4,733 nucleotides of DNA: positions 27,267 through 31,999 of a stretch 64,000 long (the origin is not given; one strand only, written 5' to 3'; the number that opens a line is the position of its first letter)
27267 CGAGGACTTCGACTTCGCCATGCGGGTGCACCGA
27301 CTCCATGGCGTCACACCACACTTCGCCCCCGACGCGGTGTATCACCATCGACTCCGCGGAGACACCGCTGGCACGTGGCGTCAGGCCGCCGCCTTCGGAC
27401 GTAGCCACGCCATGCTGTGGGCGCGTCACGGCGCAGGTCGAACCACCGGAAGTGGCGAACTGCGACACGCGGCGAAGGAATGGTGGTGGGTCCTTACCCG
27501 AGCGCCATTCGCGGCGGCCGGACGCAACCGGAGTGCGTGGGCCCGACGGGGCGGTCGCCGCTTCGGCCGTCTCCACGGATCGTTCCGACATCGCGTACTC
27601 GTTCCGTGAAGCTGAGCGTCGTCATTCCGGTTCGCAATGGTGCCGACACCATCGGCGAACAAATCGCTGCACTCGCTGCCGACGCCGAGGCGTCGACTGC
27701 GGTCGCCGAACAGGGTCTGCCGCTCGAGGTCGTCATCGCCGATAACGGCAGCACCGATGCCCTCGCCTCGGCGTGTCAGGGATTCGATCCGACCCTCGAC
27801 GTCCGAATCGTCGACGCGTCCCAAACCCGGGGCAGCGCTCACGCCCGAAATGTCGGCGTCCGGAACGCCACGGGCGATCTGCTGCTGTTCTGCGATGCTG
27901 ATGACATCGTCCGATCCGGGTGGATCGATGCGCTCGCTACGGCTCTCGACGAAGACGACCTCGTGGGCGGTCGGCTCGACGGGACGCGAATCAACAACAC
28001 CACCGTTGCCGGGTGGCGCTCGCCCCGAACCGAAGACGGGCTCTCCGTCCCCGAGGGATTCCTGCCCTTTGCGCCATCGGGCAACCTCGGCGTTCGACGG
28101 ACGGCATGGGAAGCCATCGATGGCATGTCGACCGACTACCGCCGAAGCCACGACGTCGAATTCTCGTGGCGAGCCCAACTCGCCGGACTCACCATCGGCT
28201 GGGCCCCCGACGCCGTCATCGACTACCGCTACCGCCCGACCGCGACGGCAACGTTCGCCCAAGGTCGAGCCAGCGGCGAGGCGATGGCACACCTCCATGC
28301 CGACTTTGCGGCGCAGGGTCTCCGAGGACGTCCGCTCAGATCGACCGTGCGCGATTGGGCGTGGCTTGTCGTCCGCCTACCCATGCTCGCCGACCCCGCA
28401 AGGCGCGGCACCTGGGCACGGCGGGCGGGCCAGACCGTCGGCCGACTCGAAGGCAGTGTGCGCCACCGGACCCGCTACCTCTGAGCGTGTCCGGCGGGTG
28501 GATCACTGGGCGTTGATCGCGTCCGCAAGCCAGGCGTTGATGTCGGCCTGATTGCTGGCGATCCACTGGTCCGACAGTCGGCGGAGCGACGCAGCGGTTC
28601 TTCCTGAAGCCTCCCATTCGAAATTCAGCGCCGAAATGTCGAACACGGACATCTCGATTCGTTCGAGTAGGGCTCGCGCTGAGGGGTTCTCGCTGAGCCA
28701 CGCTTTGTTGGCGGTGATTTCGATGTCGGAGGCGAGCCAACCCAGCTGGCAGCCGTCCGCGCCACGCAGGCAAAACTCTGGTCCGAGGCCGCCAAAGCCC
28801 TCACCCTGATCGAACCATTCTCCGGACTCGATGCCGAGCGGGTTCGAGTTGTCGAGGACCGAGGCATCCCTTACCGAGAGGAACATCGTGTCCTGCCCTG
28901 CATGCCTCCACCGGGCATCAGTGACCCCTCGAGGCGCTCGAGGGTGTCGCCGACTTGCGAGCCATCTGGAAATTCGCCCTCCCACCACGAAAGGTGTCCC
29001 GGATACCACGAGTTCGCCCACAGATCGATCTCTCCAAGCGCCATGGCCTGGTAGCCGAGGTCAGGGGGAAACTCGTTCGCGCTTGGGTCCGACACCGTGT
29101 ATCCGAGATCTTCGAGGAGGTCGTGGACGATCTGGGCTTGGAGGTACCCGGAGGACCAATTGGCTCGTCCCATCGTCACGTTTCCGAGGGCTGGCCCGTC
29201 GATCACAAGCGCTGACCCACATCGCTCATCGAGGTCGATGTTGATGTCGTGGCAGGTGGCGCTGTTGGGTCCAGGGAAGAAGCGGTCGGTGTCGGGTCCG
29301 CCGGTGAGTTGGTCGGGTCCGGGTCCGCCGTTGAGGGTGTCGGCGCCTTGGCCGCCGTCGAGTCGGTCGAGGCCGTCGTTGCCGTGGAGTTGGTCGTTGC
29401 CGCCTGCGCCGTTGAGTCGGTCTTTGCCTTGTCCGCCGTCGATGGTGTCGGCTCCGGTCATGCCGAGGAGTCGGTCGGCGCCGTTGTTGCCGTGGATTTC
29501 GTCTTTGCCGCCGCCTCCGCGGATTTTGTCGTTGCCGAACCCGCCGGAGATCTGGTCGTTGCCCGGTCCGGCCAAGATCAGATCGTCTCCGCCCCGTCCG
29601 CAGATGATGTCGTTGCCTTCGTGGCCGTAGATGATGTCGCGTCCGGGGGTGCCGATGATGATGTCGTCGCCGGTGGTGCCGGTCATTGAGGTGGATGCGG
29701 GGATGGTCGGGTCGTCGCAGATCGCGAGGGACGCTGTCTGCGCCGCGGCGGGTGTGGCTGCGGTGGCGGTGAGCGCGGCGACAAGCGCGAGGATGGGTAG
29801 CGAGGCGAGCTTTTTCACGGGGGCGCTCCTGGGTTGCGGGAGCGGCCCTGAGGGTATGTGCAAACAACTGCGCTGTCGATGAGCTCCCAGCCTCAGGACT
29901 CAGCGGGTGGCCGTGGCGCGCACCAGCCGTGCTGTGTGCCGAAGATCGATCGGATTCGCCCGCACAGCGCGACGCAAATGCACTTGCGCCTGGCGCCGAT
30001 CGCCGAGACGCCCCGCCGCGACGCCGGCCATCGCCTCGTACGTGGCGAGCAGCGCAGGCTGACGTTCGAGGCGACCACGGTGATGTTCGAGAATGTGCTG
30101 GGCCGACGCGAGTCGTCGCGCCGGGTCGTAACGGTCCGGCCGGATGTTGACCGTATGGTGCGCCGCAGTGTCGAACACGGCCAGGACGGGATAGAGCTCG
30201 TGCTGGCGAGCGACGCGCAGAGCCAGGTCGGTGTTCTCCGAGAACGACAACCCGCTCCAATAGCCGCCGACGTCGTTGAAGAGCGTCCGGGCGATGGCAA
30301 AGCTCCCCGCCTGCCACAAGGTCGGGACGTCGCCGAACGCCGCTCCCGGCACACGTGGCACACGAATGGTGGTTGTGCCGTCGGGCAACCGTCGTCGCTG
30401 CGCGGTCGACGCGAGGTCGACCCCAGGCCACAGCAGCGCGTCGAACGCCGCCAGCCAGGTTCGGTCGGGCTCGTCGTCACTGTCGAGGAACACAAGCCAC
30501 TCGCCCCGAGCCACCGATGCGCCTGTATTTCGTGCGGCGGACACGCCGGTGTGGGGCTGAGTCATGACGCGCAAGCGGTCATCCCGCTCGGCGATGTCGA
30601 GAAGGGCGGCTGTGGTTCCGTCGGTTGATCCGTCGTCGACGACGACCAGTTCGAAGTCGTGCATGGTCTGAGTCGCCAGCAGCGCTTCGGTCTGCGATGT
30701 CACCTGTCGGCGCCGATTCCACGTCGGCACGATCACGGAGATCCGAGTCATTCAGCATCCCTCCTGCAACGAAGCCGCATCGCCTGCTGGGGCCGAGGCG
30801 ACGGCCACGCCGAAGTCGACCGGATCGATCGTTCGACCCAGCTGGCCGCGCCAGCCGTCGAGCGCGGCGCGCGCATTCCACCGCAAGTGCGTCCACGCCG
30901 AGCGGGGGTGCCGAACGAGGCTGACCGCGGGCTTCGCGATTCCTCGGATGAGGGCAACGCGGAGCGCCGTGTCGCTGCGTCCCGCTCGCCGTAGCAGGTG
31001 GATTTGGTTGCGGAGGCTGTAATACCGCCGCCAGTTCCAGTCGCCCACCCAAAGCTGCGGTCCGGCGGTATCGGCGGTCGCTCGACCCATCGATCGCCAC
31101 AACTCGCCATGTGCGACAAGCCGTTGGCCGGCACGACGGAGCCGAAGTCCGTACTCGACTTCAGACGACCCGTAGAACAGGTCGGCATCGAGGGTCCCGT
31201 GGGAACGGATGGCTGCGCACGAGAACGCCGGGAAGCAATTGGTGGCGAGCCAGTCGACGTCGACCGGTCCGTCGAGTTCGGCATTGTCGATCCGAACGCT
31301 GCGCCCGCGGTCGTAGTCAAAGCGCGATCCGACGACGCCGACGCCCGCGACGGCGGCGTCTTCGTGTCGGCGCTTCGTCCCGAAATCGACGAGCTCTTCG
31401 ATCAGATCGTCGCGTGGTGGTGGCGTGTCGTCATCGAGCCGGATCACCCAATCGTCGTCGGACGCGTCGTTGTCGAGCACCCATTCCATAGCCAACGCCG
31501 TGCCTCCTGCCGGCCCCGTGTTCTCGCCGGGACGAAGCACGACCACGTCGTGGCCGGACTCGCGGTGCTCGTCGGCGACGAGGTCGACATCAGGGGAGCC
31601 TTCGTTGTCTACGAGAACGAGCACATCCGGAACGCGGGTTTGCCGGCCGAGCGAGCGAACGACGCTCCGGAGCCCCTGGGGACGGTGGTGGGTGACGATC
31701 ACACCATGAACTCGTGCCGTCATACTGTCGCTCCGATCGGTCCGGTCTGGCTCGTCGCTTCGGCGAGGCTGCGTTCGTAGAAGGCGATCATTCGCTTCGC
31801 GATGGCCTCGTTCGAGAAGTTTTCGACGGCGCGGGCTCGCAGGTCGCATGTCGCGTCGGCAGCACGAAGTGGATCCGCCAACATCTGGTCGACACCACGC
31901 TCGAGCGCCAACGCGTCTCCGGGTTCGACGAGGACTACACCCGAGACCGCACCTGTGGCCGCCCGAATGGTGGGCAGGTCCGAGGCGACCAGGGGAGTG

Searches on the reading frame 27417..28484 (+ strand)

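Call 60: search_protein_families(library=pfam, proteins=[window:27417-28484:+], max_evalue=0.0001)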
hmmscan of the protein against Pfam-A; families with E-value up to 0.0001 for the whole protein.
window:27417-28484:+ (355 aa): 3 families
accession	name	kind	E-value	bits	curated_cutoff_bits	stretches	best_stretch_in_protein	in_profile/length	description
PF00535.33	Glycos_transf_2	-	2.9e-22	79.8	23.3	1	67-230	1-163/168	Glycosyl transferase family 2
PF10111.15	Glyco_tranf_2_2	-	1.6e-08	34.8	27.3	1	67-172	1-101/276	Glycosyltransferase like family 2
PF13641.12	Glyco_tranf_2_3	-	3.7e-06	27.6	27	1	66-189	3-125/230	Glycosyltransferase like family 2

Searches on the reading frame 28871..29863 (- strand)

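Call 60: search_protein_families(library=pfam, proteins=[window:28871-29863:-], max_evalue=0.0001)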
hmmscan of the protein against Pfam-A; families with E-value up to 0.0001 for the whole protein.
window:28871-29863:- (330 aa): 2 families
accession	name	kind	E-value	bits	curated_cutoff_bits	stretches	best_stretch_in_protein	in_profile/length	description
PF00353.25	HemolysinCabind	-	1.2e-32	111.8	23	4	61-96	1-36/36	RTX calcium-binding nonapeptide repeat (4 copies)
PF04069.17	OpuAC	-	3e-08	34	21.2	1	228-294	2-66/257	Substrate binding domain of ABC-type glycine betaine transport system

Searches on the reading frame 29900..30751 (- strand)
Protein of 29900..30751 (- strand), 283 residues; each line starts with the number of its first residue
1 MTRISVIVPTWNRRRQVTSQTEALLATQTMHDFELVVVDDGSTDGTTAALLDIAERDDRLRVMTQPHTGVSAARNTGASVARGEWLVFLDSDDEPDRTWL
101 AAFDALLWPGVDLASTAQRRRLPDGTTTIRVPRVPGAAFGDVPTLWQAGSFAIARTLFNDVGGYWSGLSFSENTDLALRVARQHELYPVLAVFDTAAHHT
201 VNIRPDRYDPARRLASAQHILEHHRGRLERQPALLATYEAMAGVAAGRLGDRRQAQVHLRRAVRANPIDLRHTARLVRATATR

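Call 60: search_protein_families(library=pfam, proteins=[window:29900-30751:-], max_evalue=0.0001)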
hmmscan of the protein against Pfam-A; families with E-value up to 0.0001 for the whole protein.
window:29900-30751:- (283 aa): 3 families
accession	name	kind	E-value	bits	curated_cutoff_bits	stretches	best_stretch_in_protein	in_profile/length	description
PF00535.33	Glycos_transf_2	-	4.6e-27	95.4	23.3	1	5-131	1-128/168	Glycosyl transferase family 2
PF13641.12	Glyco_tranf_2_3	-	3.7e-10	40.7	27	1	3-128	2-133/230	Glycosyltransferase like family 2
PF10111.15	Glyco_tranf_2_2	-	1.3e-09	38.5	27.3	1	5-93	1-92/276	Glycosyltransferase like family 2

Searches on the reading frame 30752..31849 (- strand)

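Call 60: search_protein_families(library=pfam, proteins=[window:30752-31849:-], max_evalue=0.0001)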
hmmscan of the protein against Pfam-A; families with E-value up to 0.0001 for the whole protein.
window:30752-31849:- (365 aa): 1 family
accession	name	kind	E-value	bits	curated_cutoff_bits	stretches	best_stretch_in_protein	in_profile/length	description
PF00535.33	Glycos_transf_2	-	1.4e-10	41.8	23.3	1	50-188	3-132/168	Glycosyl transferase family 2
